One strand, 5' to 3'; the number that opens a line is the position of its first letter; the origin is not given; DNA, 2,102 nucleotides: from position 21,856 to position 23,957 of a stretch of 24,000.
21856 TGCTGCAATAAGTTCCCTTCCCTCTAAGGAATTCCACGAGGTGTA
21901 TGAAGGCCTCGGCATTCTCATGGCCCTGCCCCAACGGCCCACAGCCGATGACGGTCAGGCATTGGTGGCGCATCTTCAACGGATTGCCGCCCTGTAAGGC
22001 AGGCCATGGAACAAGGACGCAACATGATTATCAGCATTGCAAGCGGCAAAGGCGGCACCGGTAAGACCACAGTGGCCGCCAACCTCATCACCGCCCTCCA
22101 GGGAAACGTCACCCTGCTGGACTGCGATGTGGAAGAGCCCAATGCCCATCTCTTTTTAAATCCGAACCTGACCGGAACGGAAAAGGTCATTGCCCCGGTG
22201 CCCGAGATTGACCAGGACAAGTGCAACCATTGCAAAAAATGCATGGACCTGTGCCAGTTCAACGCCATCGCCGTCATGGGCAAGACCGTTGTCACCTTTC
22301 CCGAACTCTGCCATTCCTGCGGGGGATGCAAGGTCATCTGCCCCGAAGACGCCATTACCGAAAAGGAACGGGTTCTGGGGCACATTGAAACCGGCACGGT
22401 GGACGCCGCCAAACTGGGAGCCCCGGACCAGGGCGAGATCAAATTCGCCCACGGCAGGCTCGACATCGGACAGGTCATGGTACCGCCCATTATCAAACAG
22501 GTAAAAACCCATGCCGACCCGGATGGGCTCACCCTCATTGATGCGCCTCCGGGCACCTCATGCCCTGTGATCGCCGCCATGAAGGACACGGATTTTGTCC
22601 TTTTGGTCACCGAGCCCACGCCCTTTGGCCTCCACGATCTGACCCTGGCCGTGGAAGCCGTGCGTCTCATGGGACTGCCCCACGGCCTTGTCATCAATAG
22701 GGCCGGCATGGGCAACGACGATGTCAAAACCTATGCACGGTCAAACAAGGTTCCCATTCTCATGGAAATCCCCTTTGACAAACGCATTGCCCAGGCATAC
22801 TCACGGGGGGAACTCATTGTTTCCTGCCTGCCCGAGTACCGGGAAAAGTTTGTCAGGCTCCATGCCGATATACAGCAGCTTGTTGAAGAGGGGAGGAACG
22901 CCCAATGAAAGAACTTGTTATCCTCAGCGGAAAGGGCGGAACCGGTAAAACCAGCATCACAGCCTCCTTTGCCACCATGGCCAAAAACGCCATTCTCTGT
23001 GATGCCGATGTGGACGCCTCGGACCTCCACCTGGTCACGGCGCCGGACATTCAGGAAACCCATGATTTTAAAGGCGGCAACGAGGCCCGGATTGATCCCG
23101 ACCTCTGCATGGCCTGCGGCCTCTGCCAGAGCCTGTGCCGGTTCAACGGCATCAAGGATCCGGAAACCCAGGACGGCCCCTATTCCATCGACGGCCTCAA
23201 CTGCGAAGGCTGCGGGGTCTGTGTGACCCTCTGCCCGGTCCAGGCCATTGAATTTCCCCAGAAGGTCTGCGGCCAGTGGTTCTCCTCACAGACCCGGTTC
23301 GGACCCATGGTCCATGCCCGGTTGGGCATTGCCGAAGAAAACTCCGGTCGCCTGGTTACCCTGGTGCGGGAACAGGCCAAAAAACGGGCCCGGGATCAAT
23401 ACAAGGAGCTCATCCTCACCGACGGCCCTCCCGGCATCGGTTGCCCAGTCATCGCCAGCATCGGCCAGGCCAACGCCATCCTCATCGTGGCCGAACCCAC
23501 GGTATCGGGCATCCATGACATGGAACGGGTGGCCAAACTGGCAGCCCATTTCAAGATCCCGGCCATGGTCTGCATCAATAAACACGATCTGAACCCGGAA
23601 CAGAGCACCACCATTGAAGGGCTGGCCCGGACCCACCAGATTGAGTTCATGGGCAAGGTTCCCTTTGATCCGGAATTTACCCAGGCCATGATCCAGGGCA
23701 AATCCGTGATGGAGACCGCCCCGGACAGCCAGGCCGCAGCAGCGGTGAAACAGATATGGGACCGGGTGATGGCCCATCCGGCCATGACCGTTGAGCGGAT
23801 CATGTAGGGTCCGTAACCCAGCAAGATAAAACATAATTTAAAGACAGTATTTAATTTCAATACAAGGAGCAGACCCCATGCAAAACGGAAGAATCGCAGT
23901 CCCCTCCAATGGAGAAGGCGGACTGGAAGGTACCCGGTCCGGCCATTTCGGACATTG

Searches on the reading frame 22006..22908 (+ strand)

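Call 47: search_protein_families(library=pfam, proteins=[window:22006-22908:+], max_evalue=0.0001)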
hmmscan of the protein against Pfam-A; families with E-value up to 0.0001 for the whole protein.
window:22006-22908:+ (300 aa): 10 families
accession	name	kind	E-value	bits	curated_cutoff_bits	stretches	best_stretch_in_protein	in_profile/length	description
PF01656.29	CbiA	-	4.9e-17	62.5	25.4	1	9-270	1-124/125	CobQ/CobB/MinD/ParA nucleotide binding domain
PF10609.15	ParA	-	3.1e-15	56.7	27.1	1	7-54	4-54/246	NUBPL iron-transfer P-loop NTPase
PF00037.32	Fer4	-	1.5e-11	44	21.1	1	66-88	1-23/24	4Fe-4S binding domain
PF12837.12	Fer4_6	-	1e-08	35.2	25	1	65-88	1-24/24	4Fe-4S binding domain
PF13614.12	AAA_31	-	1.3e-07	32.1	27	0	8-42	3-40/177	AAA domain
PF14697.11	Fer4_21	-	3.2e-06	27.6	35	1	67-118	2-58/59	4Fe-4S dicluster domain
PF12838.12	Fer4_7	-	7.8e-06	26.7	27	0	72-116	1-52/52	4Fe-4S dicluster domain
PF13237.11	Fer4_10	-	9.2e-06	25.9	25.5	1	67-113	3-53/53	4Fe-4S dicluster domain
PF00142.24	Fer4_NifH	-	2.6e-05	24.3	25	0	227-289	178-244/271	4Fe-4S iron sulfur cluster binding proteins, NifH/frxC family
PF13484.11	Fer4_16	-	3.3e-05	25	30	0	102-121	2-21/66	4Fe-4S double cluster binding domain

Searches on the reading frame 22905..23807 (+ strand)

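Call 47: search_protein_families(library=pfam, proteins=[window:22905-23807:+], max_evalue=0.0001)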
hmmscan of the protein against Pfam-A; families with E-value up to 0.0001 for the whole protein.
window:22905-23807:+ (300 aa): 13 families
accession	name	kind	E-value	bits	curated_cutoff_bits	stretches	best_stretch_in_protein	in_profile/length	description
PF01656.29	CbiA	-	3.5e-13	50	25.4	1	4-268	1-125/125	CobQ/CobB/MinD/ParA nucleotide binding domain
PF10609.15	ParA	-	4.1e-13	49.8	27.1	1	169-288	114-245/246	NUBPL iron-transfer P-loop NTPase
PF00037.32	Fer4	-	1.5e-11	44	21.1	2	95-116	3-24/24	4Fe-4S binding domain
PF12838.12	Fer4_7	-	9.8e-10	39.2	27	0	99-117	1-19/52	4Fe-4S dicluster domain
PF14697.11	Fer4_21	-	2.2e-08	34.6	35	1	61-116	1-58/59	4Fe-4S dicluster domain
PF00142.24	Fer4_NifH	-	4.2e-06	26.9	25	0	187-296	139-252/271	4Fe-4S iron sulfur cluster binding proteins, NifH/frxC family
PF13237.11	Fer4_10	-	4.9e-06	26.8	25.5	1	62-111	3-53/53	4Fe-4S dicluster domain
PF12837.12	Fer4_6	-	5.4e-06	26.5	25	0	98-115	7-24/24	4Fe-4S binding domain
PF12797.12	Fer4_2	-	5.9e-06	26.3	24.5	0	63-78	5-20/22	4Fe-4S binding domain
PF25160.1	LdpA_Fe-S-bd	-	1.4e-05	25.2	27.6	0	99-116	27-44/49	LdpA Fe-S cluster-binding domain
PF13187.11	Fer4_9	-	4e-05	24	27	1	68-115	2-52/52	4Fe-4S dicluster domain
PF13183.11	Fer4_8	-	6.9e-05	23.8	27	0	61-79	47-65/68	4Fe-4S dicluster domain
PF13484.11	Fer4_16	-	8.3e-05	23.7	30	0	99-119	1-22/66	4Fe-4S double cluster binding domain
